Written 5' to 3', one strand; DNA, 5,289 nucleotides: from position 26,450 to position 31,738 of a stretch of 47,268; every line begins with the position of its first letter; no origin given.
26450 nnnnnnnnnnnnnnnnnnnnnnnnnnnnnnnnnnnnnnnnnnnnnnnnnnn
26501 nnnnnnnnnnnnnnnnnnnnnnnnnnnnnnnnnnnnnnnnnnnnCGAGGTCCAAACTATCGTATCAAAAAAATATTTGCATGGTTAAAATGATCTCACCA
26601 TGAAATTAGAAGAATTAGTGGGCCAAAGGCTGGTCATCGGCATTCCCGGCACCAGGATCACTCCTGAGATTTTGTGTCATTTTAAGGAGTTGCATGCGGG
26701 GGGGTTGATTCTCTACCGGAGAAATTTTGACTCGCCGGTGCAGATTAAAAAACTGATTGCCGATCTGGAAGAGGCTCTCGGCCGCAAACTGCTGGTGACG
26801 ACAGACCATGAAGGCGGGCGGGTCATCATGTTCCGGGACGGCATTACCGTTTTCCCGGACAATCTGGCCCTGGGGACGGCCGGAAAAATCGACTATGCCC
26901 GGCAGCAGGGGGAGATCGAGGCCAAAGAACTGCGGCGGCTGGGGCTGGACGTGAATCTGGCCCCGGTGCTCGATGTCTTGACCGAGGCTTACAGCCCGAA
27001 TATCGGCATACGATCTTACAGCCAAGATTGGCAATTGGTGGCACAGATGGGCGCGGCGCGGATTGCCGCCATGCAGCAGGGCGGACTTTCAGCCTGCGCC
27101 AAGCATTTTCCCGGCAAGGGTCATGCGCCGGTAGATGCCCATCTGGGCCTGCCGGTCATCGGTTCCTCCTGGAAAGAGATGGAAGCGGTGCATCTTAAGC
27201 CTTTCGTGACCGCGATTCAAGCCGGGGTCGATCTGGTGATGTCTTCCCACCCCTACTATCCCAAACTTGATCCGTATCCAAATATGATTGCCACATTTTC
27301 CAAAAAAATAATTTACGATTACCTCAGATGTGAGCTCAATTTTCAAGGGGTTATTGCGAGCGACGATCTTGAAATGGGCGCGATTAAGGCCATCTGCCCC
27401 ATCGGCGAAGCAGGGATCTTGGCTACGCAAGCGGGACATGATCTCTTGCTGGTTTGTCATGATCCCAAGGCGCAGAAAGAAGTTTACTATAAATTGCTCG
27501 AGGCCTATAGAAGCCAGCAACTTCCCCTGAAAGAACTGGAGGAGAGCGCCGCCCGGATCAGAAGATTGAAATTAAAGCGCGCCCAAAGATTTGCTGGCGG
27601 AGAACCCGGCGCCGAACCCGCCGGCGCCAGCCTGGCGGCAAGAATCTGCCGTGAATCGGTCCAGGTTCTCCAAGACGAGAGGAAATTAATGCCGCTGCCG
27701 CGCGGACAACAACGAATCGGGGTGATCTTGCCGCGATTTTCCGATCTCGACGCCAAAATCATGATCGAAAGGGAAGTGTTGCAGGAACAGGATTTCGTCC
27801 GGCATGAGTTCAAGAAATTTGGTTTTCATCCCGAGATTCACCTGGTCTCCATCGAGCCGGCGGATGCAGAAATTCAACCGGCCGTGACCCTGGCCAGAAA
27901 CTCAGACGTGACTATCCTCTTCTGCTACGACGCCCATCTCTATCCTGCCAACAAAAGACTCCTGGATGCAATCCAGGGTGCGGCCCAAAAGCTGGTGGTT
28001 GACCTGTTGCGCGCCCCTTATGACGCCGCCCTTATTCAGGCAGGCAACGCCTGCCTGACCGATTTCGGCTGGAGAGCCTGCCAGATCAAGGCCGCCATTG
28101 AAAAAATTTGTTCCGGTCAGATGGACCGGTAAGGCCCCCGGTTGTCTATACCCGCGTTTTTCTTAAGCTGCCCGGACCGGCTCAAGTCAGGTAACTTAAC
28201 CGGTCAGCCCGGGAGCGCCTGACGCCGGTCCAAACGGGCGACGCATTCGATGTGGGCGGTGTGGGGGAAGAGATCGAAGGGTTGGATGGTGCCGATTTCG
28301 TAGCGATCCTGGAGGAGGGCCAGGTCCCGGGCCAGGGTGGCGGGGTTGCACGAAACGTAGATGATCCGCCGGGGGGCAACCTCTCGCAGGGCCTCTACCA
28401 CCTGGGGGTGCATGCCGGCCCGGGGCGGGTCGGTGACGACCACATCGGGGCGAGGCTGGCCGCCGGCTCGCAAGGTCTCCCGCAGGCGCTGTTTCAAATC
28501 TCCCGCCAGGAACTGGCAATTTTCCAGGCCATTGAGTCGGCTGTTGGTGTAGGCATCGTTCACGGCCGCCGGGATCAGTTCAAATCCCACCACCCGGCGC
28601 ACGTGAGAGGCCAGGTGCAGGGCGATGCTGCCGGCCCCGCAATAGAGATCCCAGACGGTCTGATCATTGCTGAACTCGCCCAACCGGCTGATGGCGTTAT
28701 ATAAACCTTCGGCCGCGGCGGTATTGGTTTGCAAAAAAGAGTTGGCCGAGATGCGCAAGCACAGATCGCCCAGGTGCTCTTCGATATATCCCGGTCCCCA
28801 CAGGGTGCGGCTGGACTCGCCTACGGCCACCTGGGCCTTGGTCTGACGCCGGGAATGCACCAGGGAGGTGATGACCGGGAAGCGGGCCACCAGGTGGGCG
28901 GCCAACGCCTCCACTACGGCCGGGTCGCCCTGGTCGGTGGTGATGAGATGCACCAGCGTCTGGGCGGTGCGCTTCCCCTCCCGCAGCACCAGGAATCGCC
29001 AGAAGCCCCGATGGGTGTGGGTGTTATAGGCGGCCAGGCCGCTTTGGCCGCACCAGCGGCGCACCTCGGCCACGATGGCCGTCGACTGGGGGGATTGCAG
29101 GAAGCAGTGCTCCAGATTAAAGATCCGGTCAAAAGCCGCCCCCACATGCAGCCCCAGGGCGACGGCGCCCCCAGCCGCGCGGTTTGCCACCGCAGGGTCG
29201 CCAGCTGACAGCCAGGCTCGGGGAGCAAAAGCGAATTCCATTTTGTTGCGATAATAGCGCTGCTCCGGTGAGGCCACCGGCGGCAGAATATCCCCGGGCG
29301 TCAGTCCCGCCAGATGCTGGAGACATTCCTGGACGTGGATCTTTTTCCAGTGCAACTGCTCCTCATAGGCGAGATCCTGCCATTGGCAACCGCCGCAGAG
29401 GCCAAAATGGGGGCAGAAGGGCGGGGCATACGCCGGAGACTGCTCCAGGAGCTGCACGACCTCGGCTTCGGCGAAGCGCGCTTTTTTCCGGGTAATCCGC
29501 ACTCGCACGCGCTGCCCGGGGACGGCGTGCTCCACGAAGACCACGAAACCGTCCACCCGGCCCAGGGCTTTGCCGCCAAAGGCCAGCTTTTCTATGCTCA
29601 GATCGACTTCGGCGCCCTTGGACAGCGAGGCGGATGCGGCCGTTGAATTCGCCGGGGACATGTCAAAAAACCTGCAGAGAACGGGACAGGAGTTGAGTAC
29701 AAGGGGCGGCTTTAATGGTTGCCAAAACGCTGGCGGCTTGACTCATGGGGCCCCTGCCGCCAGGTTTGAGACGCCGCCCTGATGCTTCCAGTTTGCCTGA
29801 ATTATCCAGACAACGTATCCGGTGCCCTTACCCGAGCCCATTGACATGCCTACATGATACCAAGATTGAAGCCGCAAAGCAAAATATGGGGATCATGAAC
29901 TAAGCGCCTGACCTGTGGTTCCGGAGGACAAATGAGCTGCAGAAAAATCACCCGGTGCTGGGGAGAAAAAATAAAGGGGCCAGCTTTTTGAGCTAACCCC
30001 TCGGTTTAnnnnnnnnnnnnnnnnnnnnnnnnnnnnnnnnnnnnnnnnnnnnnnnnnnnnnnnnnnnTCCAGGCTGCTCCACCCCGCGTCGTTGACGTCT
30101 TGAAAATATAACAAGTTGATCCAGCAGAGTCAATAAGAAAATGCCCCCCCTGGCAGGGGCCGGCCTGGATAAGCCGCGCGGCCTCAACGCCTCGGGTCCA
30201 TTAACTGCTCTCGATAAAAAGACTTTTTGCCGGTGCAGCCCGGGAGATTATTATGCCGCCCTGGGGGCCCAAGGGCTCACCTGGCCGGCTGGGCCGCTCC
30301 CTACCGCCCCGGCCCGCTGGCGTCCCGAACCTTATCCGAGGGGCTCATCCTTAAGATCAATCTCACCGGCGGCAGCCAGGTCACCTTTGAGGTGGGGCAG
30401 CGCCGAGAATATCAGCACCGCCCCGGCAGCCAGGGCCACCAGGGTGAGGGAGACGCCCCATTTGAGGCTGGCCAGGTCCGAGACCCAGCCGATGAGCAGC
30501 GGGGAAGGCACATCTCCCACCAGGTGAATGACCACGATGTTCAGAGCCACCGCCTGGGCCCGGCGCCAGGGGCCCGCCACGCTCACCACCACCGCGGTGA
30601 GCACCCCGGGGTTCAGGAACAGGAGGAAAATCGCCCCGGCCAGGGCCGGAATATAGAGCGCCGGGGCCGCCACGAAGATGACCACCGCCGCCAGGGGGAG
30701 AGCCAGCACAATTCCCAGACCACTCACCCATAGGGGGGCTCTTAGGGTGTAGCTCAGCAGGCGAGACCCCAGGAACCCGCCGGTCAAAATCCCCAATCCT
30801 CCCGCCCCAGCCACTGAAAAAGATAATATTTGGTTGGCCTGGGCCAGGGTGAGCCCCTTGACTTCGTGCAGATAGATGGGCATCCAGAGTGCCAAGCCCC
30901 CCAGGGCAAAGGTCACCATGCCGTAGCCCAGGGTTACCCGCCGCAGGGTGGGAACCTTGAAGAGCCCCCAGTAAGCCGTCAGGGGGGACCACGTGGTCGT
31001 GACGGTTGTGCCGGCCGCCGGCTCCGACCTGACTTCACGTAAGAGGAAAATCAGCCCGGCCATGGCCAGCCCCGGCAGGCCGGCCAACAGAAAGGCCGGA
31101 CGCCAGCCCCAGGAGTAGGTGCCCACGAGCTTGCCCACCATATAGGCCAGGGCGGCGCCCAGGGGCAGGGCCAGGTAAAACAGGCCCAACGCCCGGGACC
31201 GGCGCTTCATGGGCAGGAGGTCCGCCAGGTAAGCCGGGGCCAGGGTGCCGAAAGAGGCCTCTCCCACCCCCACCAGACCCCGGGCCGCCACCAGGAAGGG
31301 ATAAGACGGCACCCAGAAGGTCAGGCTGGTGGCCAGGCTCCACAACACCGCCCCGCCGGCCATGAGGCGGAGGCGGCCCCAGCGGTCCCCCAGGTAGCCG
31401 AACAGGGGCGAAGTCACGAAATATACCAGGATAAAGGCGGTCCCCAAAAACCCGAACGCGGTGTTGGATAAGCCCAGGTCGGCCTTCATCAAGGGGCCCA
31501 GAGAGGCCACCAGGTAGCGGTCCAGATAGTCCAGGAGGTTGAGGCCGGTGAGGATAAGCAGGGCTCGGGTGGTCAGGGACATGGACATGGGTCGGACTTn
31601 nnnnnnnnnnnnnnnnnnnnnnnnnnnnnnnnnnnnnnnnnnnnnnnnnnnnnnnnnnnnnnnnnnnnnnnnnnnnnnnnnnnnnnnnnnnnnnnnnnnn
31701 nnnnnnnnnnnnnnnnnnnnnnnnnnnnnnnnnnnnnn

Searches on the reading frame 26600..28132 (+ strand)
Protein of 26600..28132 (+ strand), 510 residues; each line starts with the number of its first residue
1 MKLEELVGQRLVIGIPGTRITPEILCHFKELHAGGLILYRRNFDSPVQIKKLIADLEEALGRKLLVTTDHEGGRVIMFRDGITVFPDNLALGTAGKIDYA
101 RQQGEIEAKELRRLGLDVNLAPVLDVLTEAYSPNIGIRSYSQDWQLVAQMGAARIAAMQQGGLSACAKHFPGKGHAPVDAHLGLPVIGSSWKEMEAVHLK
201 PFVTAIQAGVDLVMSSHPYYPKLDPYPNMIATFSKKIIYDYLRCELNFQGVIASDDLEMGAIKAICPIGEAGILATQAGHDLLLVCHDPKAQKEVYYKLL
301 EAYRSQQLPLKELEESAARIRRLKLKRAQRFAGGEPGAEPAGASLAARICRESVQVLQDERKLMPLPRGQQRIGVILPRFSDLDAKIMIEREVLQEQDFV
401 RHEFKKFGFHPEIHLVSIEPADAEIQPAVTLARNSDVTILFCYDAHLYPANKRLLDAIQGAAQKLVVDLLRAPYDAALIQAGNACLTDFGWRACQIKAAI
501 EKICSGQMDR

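Call 44: search_protein_families(library=pfam, max_evalue=0.0001, proteins=[window:26600-28132:+])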
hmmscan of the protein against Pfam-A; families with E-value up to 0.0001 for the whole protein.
window:26600-28132:+ (510 aa): 1 family
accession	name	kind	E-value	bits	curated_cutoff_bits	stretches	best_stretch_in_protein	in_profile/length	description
PF00933.27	Glyco_hydro_3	-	6.1e-70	236.6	27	1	12-323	11-316/316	Glycosyl hydrolase family 3 N terminal domain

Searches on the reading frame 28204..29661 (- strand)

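Call 44: search_protein_families(library=pfam, max_evalue=0.0001, proteins=[window:28204-29661:-])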
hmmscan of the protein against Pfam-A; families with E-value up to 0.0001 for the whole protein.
window:28204-29661:- (485 aa): 7 families
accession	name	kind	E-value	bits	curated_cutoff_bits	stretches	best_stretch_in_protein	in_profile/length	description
PF05958.17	tRNA_U5-meth_tr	-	3.2e-26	92.6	23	1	300-479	170-356/357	tRNA (Uracil-5-)-methyltransferase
PF01938.26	TRAM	-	2.7e-11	43.6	21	1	15-69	4-61/61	TRAM domain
PF13847.12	Methyltransf_31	-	3.4e-08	33.7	27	1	332-396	3-69/145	Methyltransferase domain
PF13649.12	Methyltransf_25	-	1.7e-06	29.1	27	1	336-391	1-57/97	Methyltransferase domain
PF05175.20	MTS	-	3.8e-05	23.8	23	1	332-429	31-126/170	Methyltransferase small domain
PF09445.16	Methyltransf_15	-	8e-05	22.7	22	0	335-417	3-84/165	RNA cap guanine-N2 methyltransferase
PF03602.21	Cons_hypoth95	-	9e-05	22.6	24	0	318-437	30-151/182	Conserved hypothetical protein 95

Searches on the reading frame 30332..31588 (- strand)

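Call 44: search_protein_families(library=pfam, max_evalue=0.0001, proteins=[window:30332-31588:-])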
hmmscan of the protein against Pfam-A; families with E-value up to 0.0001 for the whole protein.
window:30332-31588:- (418 aa): 3 families
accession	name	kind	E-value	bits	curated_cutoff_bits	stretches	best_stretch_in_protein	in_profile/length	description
PF07690.21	MFS_1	-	6.1e-43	147.5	33.4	1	16-356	4-341/347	Major Facilitator Superfamily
PF00083.30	Sugar_tr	-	2.4e-14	53.5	22.3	1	41-185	44-193/452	Sugar (and other) transporter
PF03137.26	OATP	-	8.1e-14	51.2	25.8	0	203-297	283-377/545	Organic Anion Transporter Polypeptide (OATP) family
